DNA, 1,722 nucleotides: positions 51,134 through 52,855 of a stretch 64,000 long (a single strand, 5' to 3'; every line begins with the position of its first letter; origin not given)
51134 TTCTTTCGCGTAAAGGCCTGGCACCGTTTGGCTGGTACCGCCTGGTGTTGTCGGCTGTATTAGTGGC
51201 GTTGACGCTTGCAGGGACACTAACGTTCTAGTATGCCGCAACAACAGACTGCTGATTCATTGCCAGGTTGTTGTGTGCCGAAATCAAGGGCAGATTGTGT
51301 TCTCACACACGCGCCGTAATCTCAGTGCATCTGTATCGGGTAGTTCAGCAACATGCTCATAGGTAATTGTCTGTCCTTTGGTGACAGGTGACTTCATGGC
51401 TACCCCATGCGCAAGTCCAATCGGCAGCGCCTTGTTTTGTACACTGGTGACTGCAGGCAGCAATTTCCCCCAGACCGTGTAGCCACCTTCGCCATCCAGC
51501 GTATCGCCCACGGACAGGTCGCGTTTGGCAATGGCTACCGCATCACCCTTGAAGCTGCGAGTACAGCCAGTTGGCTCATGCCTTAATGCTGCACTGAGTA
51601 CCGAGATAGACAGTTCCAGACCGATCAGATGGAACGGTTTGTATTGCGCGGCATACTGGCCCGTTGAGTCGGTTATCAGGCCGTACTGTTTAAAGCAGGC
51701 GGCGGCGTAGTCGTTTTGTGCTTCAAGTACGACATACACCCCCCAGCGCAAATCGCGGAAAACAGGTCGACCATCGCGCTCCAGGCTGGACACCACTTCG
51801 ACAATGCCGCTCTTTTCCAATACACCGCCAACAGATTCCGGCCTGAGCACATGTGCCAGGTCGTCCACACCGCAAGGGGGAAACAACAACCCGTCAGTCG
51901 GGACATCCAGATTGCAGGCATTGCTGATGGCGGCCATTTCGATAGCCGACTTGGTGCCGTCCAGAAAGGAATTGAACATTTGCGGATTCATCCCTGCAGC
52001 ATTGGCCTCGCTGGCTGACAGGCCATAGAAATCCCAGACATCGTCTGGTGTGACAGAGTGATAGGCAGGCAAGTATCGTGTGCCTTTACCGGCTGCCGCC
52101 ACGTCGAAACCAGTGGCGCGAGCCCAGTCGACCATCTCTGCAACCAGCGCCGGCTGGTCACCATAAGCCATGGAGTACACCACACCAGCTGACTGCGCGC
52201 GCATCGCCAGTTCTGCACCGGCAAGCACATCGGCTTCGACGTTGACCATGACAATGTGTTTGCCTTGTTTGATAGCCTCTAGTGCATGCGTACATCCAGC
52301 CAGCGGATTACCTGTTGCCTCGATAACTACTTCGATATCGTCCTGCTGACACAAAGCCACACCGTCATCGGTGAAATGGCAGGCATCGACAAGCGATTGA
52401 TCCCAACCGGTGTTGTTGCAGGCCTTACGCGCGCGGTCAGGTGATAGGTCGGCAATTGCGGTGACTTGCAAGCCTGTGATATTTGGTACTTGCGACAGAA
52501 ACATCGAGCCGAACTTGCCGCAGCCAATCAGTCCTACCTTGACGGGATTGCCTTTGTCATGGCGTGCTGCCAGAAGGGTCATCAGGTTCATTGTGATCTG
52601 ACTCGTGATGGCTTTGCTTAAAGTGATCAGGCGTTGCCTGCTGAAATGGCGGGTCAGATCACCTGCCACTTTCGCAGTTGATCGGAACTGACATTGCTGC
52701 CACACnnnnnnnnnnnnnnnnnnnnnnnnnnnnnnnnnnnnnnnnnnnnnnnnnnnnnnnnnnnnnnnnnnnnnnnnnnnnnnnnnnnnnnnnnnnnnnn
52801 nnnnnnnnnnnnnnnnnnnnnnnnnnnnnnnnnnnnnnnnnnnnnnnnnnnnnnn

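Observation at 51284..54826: Peptide-deformylase-fold / PLP-dehydratase fusion enzyme in an Lrp-controlled operon with a SAF-domain dehydrogenase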

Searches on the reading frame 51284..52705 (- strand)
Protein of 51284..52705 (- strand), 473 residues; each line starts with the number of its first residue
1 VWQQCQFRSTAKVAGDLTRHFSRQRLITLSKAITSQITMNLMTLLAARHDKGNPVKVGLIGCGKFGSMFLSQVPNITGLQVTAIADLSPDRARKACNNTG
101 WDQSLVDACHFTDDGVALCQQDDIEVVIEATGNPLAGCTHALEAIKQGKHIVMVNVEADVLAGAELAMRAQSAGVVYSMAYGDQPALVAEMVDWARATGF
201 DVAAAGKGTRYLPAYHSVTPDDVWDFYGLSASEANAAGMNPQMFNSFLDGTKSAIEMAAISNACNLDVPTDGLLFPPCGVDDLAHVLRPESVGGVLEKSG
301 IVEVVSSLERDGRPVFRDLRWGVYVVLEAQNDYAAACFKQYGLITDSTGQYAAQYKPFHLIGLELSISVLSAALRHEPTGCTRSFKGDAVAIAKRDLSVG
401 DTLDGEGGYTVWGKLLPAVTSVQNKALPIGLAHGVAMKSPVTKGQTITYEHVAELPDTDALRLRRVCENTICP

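Call 3: search_protein_families(library=pfam, proteins=[window:51284-52705:-], max_evalue=0.01)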
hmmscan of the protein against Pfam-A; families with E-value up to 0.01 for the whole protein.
window:51284-52705:- (473 aa): 5 families
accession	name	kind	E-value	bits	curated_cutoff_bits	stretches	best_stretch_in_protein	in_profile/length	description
PF21135.2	DRL_cat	-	4.1e-58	196.5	27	1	182-365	1-164/164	Oxidoreductase DRL, catalytic domain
PF01408.29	GFO_IDH_MocA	-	1.1e-07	33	24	1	55-153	1-91/120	Oxidoreductase family, NAD-binding Rossmann fold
PF03447.22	NAD_binding_3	-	5e-07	30.9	24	1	61-175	1-111/116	Homoserine dehydrogenase, NAD binding domain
PF08666.17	SAF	-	0.003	18.5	21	0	388-452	1-62/63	SAF domain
PF02670.22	DXP_reductoisom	-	0.008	17.3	21.7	0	112-163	79-129/129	1-deoxy-D-xylulose 5-phosphate reductoisomerase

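Call 4: search_protein_families(library=ncbifam, proteins=[window:51284-52705:-], max_evalue=0.01)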
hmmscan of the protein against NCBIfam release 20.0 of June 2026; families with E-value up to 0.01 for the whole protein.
window:51284-52705:- (473 aa): 7 families
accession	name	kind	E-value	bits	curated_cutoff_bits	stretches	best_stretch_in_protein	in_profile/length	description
NF004976.0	PRK06349.1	subfamily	2.3e-08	33.6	205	1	53-176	3-126/430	homoserine dehydrogenase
NF052679.1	InsChiInosDhIolG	equivalog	3.2e-06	26.4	540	1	55-169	3-108/343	bifunctional inositol 2-dehydrogenase/D-chiro-inositol 1-dehydrogenase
TIGR04380.1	myo_inos_iolG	equivalog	0.0012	17.8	355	1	55-152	2-92/330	inositol 2-dehydrogenase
NF058563.1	BT_2159_fam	equivalog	0.0024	17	650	1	55-160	1-98/350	disaccharide 3-dehydrogenase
NF052479.1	LevoglcsnDh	equivalog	0.0028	16.4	650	1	73-181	30-131/386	levoglucosan dehydrogenase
NF004912.0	PRK06270.1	equivalog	0.0043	16.5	373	1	114-177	81-148/343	homoserine dehydrogenase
NF003938.0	PRK05447.1-1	equivalog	0.0081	15.2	515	0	113-164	83-133/398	1-deoxy-D-xylulose-5-phosphate reductoisomerase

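Call 54: find_homologous_proteins(query=window:51284-52591:-, max_evalue=1e-20)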
Query window:51284-52591:- (435 aa): 8000 proteins with E <= 1e-20 among 8000 candidates; the best 120 are listed.
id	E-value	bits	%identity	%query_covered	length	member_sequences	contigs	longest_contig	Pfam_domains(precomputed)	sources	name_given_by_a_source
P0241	1.2e-293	991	100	100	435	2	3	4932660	PF01408.29,PF21135.3,PF03447.23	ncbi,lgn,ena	ncbi:MAG: Gfo/Idh/MocA family oxidoreductase [Granulosicoccus sp.]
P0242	1.5e-220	751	76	100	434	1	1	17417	PF01408.29,PF08666.18,PF21135.3,PF03447.23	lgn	-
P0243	1.0e-219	748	75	100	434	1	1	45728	PF01408.29,PF08666.18,PF21135.3,PF03447.23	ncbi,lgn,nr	ncbi:MAG: Gfo/Idh/MocA family oxidoreductase [Granulosicoccus sp.]|nr:Gfo/Idh/MocA family oxidoreduc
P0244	3.2e-213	726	75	100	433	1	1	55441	PF01408.29,PF21135.3,PF03447.23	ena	-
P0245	6.0e-210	716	73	100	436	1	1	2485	PF01408.29,PF08666.18,PF21135.3,PF03447.23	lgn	-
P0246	1.9e-209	714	74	99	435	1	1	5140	PF01408.29,PF21135.3,PF03447.23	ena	-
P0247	7.3e-209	712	73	100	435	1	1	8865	PF01408.29,PF21135.3,PF03447.23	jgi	-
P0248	6.5e-208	709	74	99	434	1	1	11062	PF01408.29,PF21135.3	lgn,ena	-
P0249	3.7e-207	706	74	99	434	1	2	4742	PF01408.29,PF21135.3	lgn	-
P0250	1.1e-206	705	74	99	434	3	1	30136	PF01408.29,PF21135.3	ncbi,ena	-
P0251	4.1e-206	703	73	99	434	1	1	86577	PF01408.29,PF08666.18,PF21135.3,PF03447.23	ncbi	-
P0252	1.4e-205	701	71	99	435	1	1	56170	PF01408.29,PF21135.3,PF03447.23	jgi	-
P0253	1.5e-205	701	74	98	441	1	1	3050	PF01408.29,PF08666.18,PF21135.3,PF03447.23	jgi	-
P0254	2.5e-205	700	73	99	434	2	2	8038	PF01408.29,PF08666.18,PF21135.3,PF03447.23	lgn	-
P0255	5.1e-205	699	72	98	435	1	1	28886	PF01408.29,PF08666.18,PF21135.3,PF03447.23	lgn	-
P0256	8.5e-205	699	71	100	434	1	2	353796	PF01408.29,PF08666.18,PF21135.3,PF03447.23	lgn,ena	-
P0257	9.6e-205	698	72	99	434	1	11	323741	PF01113.27,PF01408.29,PF08666.18,PF21135.3,PF03447.23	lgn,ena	-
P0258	1.1e-204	698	72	99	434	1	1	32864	PF01408.29,PF08666.18,PF21135.3,PF03447.23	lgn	-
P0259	1.4e-204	698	74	99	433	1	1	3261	PF01408.29,PF08666.18,PF21135.3,PF03447.23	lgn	-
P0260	2.1e-204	697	71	100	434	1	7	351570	PF01408.29,PF08666.18,PF21135.3,PF03447.23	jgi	-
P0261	3.0e-204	697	74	99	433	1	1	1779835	PF01408.29,PF08666.18,PF21135.3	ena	-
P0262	3.2e-204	697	73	99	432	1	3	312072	PF01408.29,PF21135.3,PF03447.23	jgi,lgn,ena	-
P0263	4.4e-204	696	74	99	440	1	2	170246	PF01408.29,PF08666.18,PF21135.3,PF03447.23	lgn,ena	-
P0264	4.5e-204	696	74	99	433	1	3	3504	PF01408.29,PF08666.18,PF21135.3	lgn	-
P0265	4.7e-204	696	74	99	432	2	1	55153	PF01408.29,PF08666.18,PF21135.3,PF03447.23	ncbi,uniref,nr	ncbi:NAD(P)H-dependent oxidoreductase [Microbaculum marinisediminis]|uniref:Gfo/Idh/MocA family oxid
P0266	5.0e-204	696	72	99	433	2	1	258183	PF01408.29,PF08666.18,PF21135.3,PF03447.23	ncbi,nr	ncbi:MAG: flagellar biosynthesis protein FlgA [Hyphomicrobiales bacterium]|nr:MAG: flagellar biosynt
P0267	8.1e-204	695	71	100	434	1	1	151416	PF01408.29,PF08666.18,PF21135.3,PF03447.23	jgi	-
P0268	8.9e-204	695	72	99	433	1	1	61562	PF01408.29,PF08666.18,PF21135.3,PF03447.23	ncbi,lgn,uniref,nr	ncbi:putative homoserine dehydrogenase-like protein [Mesorhizobium sp. J18]|uniref:NAD(P)H-dependent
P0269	9.8e-204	695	72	99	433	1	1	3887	PF01408.29,PF21135.3,PF03447.23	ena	-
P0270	1.5e-203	695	74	99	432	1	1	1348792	PF01408.29,PF21135.3,PF03447.23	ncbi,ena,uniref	ncbi:NAD(P)H-dependent oxidoreductase [Microbaculum sp. FT89]|uniref:NAD(P)H-dependent oxidoreductas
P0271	1.7e-203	694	73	99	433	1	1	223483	PF01408.29,PF08666.18,PF21135.3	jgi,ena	-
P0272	1.8e-203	694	73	100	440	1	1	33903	PF01408.29,PF21135.3,PF03447.23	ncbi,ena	-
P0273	1.9e-203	694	73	99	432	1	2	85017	PF01408.29,PF08666.18,PF21135.3,PF03447.23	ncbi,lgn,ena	-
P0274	4.7e-203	693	73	100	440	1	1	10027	PF01408.29,PF21135.3,PF03447.23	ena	-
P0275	5.3e-203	693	72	99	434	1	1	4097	PF01408.29,PF08666.18,PF21135.3,PF03447.23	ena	-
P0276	6.6e-203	692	73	100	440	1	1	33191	PF01408.29,PF21135.3,PF03447.23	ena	-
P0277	6.7e-203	692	71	100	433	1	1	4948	PF01408.29,PF08666.18,PF21135.3,PF03447.23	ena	-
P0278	6.8e-203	692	72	100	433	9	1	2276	PF01408.29,PF08666.18,PF21135.3,PF03447.23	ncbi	-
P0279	7.8e-203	692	71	100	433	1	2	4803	PF01408.29,PF08666.18,PF21135.3,PF03447.23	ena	-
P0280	1.0e-202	692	71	100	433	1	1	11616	PF01408.29,PF21135.3,PF03447.23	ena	-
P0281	1.1e-202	692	71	99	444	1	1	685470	PF01408.29,PF21135.3,PF03447.23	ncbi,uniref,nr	ncbi:NAD(P)H-dependent oxidoreductase [Pelagibius sp. Alg239-R121]|uniref:NAD(P)H-dependent oxidored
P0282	1.2e-202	691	73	100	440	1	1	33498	PF01408.29,PF21135.3,PF03447.23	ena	-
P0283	1.3e-202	691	73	100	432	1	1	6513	PF01408.29,PF21135.3,PF03447.23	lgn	-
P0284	1.5e-202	691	73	99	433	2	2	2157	PF01408.29,PF21135.3,PF03447.23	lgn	-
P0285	1.5e-202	691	73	100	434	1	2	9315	PF01408.29,PF08666.18,PF21135.3,PF03447.23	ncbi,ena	-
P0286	2.0e-202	691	71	100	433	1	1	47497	PF01408.29,PF08666.18,PF21135.3,PF03447.23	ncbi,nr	ncbi:MAG: Gfo/Idh/MocA family oxidoreductase [Rhizobiaceae bacterium]|nr:Gfo/Idh/MocA family oxidore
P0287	4.1e-202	690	71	100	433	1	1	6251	PF01408.29,PF21135.3,PF03447.23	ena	-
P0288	5.1e-202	689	71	100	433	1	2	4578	PF01408.29,PF21135.3,PF03447.23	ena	-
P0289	6.1e-202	689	71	100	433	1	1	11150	PF01408.29,PF21135.3,PF03447.23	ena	-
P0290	6.2e-202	689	70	100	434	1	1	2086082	PF01408.29,PF08666.18,PF21135.3,PF03447.23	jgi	jgi:predicted homoserine dehydrogenase-like protein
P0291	7.8e-202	689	71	100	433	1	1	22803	PF01408.29,PF08666.18,PF21135.3,PF03447.23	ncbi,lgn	-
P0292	8.0e-202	689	71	100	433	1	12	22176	PF01408.29,PF21135.3,PF03447.23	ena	-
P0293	8.7e-202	689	72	99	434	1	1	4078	PF01113.27,PF01408.29,PF08666.18,PF21135.3,PF03447.23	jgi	jgi:predicted homoserine dehydrogenase-like protein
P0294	1.1e-201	688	71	100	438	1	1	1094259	PF01408.29,PF08666.18,PF21135.3,PF03447.23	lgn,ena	-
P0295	1.2e-201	688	73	100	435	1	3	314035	PF01408.29,PF08666.18,PF21135.3,PF03447.23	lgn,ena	-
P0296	1.5e-201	688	71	100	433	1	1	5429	PF01408.29,PF21135.3,PF03447.23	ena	-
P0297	1.7e-201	688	73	100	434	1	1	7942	PF01408.29,PF21135.3,PF03447.23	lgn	-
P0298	1.9e-201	688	73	99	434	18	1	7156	PF01408.29,PF21135.3,PF03447.23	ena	-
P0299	2.8e-201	687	72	100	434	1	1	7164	PF01408.29,PF08666.18,PF21135.3,PF03447.23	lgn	-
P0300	3.7e-201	687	73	99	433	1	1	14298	PF01408.29,PF08666.18,PF21135.3,PF03447.23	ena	-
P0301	3.7e-201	687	71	100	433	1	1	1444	PF01408.29,PF21135.3,PF03447.23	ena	-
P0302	5.1e-201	686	72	99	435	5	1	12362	PF01408.29,PF21135.3,PF03447.23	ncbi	-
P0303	5.2e-201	686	72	99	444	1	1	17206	PF01408.29,PF08666.18,PF21135.3,PF03447.23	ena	-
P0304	6.5e-201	686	72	99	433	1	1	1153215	PF01408.29,PF08666.18,PF21135.3,PF03447.23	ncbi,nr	ncbi:MAG: Gfo/Idh/MocA family oxidoreductase [Mesorhizobium sp.]|nr:Gfo/Idh/MocA family oxidoreducta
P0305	6.5e-201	686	71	100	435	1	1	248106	PF01408.29,PF21135.3,PF03447.23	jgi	jgi:predicted homoserine dehydrogenase-like protein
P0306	7.4e-201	686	71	100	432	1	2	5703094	PF01408.29,PF08666.18,PF21135.3,PF03447.23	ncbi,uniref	ncbi:Gfo/Idh/MocA family oxidoreductase [Mesorhizobium sp. WSM2239]|uniref:Gfo/Idh/MocA family oxido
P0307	9.1e-201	685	70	100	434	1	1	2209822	PF01408.29,PF08666.18,PF21135.3,PF03447.23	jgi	jgi:predicted homoserine dehydrogenase-like protein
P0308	9.4e-201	685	72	98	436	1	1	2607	PF01408.29,PF08666.18,PF21135.3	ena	-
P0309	9.4e-201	685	73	98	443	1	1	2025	PF01408.29,PF08666.18,PF21135.3,PF03447.23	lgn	-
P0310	1.0e-200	685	72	98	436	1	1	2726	PF08666.18,PF21135.3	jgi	jgi:predicted homoserine dehydrogenase-like protein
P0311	1.0e-200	685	72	99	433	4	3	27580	PF01408.29,PF21135.3,PF03447.23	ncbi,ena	-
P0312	1.1e-200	685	71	100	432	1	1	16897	PF01408.29,PF08666.18,PF21135.3,PF03447.23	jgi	jgi:predicted homoserine dehydrogenase-like protein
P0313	1.2e-200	685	71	99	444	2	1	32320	PF01408.29,PF08666.18,PF21135.3,PF03447.23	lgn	-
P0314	1.4e-200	685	71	99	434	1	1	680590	PF01408.29,PF08666.18,PF21135.3,PF03447.23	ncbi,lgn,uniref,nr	ncbi:NAD(P)H-dependent oxidoreductase [Prosthecodimorpha staleyi]|uniref:Gfo/Idh/MocA family oxidore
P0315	1.5e-200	685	72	98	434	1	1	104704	PF01408.29,PF08666.18,PF21135.3,PF03447.23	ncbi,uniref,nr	ncbi:NAD(P)H-dependent oxidoreductase [Microvirga splendida]|uniref:Gfo/Idh/MocA family oxidoreducta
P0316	1.6e-200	685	71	99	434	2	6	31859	PF01408.29,PF08666.18,PF21135.3,PF03447.23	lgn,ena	-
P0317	1.6e-200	684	72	98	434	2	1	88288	PF01408.29,PF08666.18,PF21135.3,PF03447.23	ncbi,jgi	jgi:predicted homoserine dehydrogenase-like protein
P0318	1.8e-200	684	72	99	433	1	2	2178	PF01408.29,PF08666.18,PF21135.3,PF03447.23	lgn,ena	-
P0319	1.9e-200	684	71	99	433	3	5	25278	PF21135.3,PF03447.23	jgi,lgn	-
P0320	2.4e-200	684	72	99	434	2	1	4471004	PF01408.29,PF21135.3,PF03447.23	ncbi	-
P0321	2.8e-200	684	73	97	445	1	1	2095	PF01408.29,PF08666.18,PF21135.3,PF03447.23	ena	-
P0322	2.9e-200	684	71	99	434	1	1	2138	PF01408.29,PF08666.18,PF21135.3,PF03447.23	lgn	-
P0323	3.0e-200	684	71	99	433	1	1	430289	PF01408.29,PF08666.18,PF21135.3,PF03447.23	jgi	jgi:predicted homoserine dehydrogenase-like protein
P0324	3.0e-200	684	72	100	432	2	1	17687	PF01408.29,PF08666.18,PF21135.3,PF03447.23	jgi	jgi:predicted homoserine dehydrogenase-like protein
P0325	3.4e-200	683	71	100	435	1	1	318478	PF01408.29,PF08666.18,PF21135.3,PF03447.23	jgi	jgi:predicted homoserine dehydrogenase-like protein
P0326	3.5e-200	683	72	98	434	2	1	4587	PF01408.29,PF08666.18,PF21135.3,PF03447.23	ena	-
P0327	4.0e-200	683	71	99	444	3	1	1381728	PF01408.29,PF21135.3,PF03447.23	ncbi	-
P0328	4.2e-200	683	70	99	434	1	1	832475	PF01408.29,PF08666.18,PF21135.3,PF03447.23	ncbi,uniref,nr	ncbi:Gfo/Idh/MocA family oxidoreductase [Chelativorans sp. ZYF759]|uniref:NAD(P)H-dependent oxidored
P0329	4.6e-200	683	72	99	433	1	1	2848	PF01408.29,PF08666.18,PF21135.3,PF03447.23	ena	-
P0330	5.8e-200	683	71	100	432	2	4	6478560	PF01408.29,PF21135.3,PF03447.23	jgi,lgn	-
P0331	6.3e-200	683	72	100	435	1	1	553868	PF01408.29,PF08666.18,PF21135.3,PF03447.23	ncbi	ncbi:MAG: NAD(P)H-dependent oxidoreductase [Rhizobiaceae bacterium]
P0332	6.5e-200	682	72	99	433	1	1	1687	PF01408.29,PF08666.18,PF21135.3,PF03447.23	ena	-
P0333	6.7e-200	682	71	99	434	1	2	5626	PF01113.27,PF01408.29,PF08666.18,PF21135.3,PF03447.23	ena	-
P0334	7.3e-200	682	71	99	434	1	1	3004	PF01408.29,PF08666.18,PF21135.3,PF03447.23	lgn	-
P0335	7.3e-200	682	71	100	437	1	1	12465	PF01408.29,PF21135.3,PF03447.23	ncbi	ncbi:MAG: Gfo/Idh/MocA family oxidoreductase [Pseudomonadota bacterium]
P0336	8.4e-200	682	72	100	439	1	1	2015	PF01408.29,PF21135.3,PF03447.23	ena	-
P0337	9.3e-200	682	71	98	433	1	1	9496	PF01408.29,PF08666.18,PF21135.3,PF03447.23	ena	-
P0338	9.7e-200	682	70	99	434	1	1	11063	PF01408.29,PF21135.3,PF03447.23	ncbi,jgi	-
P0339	1.0e-199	682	71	98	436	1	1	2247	PF08666.18,PF21135.3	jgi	jgi:predicted homoserine dehydrogenase-like protein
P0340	1.0e-199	682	71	99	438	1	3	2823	PF01408.29,PF21135.3,PF03447.23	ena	-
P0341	1.1e-199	682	71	100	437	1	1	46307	PF01408.29,PF08666.18,PF21135.3,PF03447.23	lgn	-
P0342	1.1e-199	682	70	100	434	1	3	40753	PF01408.29,PF08666.18,PF21135.3,PF03447.23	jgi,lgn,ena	-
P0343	1.1e-199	682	71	99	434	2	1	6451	PF01408.29,PF08666.18,PF21135.3,PF03447.23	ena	-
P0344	1.2e-199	682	71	98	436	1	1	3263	PF08666.18,PF21135.3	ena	-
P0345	1.3e-199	682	70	100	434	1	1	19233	PF01408.29,PF21135.3,PF03447.23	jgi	jgi:predicted homoserine dehydrogenase-like protein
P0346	1.4e-199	681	72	99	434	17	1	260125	PF01408.29,PF08666.18,PF21135.3,PF03447.23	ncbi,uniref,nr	ncbi:putative homoserine dehydrogenase [Bosea sp. LC85]|uniref:NAD(P)H-dependent oxidoreductase n=1 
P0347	1.4e-199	681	71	99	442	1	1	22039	PF01408.29,PF08666.18,PF21135.3,PF03447.23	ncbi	-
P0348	1.6e-199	681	71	98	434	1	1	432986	PF01408.29,PF08666.18,PF21135.3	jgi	-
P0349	1.6e-199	681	72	99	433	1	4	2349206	PF01408.29,PF08666.18,PF21135.3,PF03447.23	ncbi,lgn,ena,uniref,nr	ncbi:NAD(P)H-dependent oxidoreductase [Neoaquamicrobium sediminum]|uniref:Gfo/Idh/MocA family oxidor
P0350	1.7e-199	681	71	98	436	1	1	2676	PF01408.29,PF08666.18,PF21135.3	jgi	jgi:predicted homoserine dehydrogenase-like protein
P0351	1.8e-199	681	72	98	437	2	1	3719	PF01408.29,PF08666.18,PF21135.3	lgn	-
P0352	1.8e-199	681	72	99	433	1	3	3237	PF01408.29,PF08666.18,PF21135.3,PF03447.23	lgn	-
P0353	2.0e-199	681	72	99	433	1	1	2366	PF01408.29,PF08666.18,PF21135.3,PF03447.23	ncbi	-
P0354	2.4e-199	681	72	99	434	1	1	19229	PF01408.29,PF08666.18,PF21135.3,PF03447.23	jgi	-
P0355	2.4e-199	681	71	100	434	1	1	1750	PF01408.29,PF21135.3,PF03447.23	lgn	-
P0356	2.5e-199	681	71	98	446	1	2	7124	PF01408.29,PF08666.18,PF21135.3,PF03447.23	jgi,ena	-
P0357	2.5e-199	681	71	99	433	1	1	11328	PF01408.29,PF08666.18,PF21135.3,PF03447.23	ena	-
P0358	2.6e-199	681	70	100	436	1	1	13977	PF01408.29,PF08666.18,PF21135.3,PF03447.23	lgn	-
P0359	2.8e-199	680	71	100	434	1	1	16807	PF01408.29,PF21135.3,PF03447.23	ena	-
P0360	3.0e-199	680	70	100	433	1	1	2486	PF08666.18,PF21135.3,PF03447.23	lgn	-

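Call 55: find_encoding_contigs(protein=P0243, flank=6000, max_places=1)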
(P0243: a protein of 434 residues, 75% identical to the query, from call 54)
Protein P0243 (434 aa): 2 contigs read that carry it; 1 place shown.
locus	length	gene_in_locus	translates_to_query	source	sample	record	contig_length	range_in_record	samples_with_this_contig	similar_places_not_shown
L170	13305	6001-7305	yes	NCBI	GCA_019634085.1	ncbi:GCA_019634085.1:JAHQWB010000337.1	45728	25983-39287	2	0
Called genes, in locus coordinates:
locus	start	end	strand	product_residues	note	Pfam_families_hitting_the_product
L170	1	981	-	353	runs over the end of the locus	PF01209:Ubie_methyltran, PF13489:Methyltransf_23, PF08241:Methyltransf_11, PF08242:Methyltransf_12, PF13649:Methyltransf_25, PF13847:Methyltransf_31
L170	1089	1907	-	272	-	PF13622:4HBT_3, PF20789:4HBT_3C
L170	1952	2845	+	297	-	PF00892:EamA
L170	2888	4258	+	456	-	PF17408:MCD_N, PF05292:MCD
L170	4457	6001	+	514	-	PF00501:AMP-binding, PF13193:AMP-binding_C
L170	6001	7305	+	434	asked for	PF01408:GFO_IDH_MocA (weak), PF03447:NAD_binding_3, PF08666:SAF (faint), PF21135:DRL_cat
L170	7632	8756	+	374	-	PF02653:BPD_transp_2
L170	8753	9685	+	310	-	PF02653:BPD_transp_2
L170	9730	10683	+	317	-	PF02608:Bmp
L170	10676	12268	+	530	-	PF00005:ABC_tran, PF13304:AAA_21 (faint), PF00005:ABC_tran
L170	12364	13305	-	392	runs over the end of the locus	PF01546:Peptidase_M20, PF07687:M20_dimer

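Call 56: find_encoding_contigs(protein=P0306, flank=6000, max_places=1)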
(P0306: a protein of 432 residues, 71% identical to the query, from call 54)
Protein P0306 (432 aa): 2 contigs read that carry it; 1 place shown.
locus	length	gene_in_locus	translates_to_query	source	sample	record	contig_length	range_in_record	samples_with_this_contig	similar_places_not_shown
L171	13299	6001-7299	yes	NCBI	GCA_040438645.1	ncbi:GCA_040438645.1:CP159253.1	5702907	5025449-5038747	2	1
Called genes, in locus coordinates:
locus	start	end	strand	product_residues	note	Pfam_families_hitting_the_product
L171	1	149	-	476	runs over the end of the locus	PF00817:IMS (weak), PF20114:DUF6504 (weak)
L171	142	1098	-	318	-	-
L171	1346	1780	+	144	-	PF06262:Zincin_1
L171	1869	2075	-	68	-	PF08410:DUF1737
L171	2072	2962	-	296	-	PF03328:HpcH_HpaI, PF15617:C-C_Bond_Lyase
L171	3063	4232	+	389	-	PF01266:DAO, PF07992:Pyr_redox_2 (faint)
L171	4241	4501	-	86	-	PF13453:Zn_ribbon_TFIIB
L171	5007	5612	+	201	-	PF00694:Aconitase_C, PF27512:LeuD, PF27434:LeuD_C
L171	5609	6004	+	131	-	PF01042:Ribonuc_L-PSP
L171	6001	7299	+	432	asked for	PF01408:GFO_IDH_MocA, PF03447:NAD_binding_3, PF21135:DRL_cat, PF08666:SAF (weak)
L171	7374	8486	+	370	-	PF00180:Iso_dh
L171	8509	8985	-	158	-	-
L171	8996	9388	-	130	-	PF19649:DUF6152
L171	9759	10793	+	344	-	PF01118:Semialdhyde_dh, PF02774:Semialdhyde_dhC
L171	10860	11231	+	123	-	PF00583:Acetyltransf_1, PF13673:Acetyltransf_10, PF13508:Acetyltransf_7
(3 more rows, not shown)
